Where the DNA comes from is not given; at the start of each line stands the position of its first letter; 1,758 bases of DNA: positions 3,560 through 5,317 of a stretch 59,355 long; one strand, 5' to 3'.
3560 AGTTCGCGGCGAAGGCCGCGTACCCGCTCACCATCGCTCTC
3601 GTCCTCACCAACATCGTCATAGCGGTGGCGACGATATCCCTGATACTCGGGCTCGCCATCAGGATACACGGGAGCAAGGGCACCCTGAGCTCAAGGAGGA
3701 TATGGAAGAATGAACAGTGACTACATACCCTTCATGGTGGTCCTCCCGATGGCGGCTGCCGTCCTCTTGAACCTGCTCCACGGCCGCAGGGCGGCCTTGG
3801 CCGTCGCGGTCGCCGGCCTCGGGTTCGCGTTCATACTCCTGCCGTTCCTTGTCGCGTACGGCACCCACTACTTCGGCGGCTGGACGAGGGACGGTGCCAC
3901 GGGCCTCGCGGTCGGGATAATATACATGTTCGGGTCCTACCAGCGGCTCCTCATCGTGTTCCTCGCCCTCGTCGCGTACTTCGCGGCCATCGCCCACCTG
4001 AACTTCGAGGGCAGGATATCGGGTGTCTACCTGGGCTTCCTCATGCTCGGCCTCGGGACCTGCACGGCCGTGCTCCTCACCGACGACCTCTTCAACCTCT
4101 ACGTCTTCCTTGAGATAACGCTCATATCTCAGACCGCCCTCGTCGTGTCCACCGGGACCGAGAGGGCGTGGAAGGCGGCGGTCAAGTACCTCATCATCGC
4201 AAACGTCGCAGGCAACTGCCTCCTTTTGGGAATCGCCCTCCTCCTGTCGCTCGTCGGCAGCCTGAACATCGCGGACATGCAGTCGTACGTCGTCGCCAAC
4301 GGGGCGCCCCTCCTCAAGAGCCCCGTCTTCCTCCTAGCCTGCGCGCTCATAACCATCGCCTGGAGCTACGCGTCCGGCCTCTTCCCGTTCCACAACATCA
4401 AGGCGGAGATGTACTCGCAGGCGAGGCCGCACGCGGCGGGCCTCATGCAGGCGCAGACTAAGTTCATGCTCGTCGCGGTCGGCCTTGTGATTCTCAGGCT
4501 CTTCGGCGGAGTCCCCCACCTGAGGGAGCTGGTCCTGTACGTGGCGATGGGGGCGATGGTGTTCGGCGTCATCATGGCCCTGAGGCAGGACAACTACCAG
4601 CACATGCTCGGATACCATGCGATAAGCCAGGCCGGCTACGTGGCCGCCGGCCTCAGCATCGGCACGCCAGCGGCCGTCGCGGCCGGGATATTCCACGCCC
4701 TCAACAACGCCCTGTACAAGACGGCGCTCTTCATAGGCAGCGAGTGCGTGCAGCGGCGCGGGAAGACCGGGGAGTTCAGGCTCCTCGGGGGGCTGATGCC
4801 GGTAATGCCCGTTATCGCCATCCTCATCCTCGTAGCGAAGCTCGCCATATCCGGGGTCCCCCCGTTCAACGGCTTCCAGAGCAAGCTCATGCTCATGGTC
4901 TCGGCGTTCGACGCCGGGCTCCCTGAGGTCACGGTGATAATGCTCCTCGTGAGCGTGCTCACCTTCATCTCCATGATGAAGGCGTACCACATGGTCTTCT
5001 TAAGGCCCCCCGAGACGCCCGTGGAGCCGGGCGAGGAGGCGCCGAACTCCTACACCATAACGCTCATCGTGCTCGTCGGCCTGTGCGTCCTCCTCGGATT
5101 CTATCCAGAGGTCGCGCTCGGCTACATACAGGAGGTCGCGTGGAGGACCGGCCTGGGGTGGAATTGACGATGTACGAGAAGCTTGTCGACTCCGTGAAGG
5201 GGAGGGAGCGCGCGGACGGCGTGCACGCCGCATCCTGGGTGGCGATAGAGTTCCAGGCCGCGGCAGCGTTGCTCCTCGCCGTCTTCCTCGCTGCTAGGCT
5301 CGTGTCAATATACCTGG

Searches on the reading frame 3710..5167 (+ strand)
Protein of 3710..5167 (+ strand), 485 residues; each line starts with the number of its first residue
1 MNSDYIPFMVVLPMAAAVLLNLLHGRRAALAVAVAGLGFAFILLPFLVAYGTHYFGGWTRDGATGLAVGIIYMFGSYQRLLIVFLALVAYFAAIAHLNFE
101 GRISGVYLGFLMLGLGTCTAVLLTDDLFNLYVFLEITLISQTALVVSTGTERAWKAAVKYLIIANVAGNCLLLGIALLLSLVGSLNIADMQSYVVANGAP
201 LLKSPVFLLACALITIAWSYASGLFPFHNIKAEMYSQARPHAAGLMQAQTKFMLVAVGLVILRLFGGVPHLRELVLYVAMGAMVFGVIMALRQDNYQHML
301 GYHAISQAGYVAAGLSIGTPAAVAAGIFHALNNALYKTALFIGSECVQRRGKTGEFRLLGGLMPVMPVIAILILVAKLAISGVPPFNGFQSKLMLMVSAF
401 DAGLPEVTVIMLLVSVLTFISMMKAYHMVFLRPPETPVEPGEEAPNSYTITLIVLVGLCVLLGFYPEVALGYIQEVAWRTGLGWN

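Call 12: search_protein_families(library=pfam, proteins=[window:3710-5167:+], max_evalue=0.0001)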
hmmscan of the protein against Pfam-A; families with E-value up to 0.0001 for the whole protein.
window:3710-5167:+ (485 aa): 2 families
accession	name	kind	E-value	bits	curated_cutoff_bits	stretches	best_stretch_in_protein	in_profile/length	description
PF00361.26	Proton_antipo_M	-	5.1e-40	137.9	21.5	1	125-418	2-294/294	NADH:quinone oxidoreductase/Mrp antiporter, TM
PF10125.14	NADHdeh_related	-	1.2e-06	28.5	27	1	114-237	78-191/218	NADH dehydrogenase I, subunit N related protein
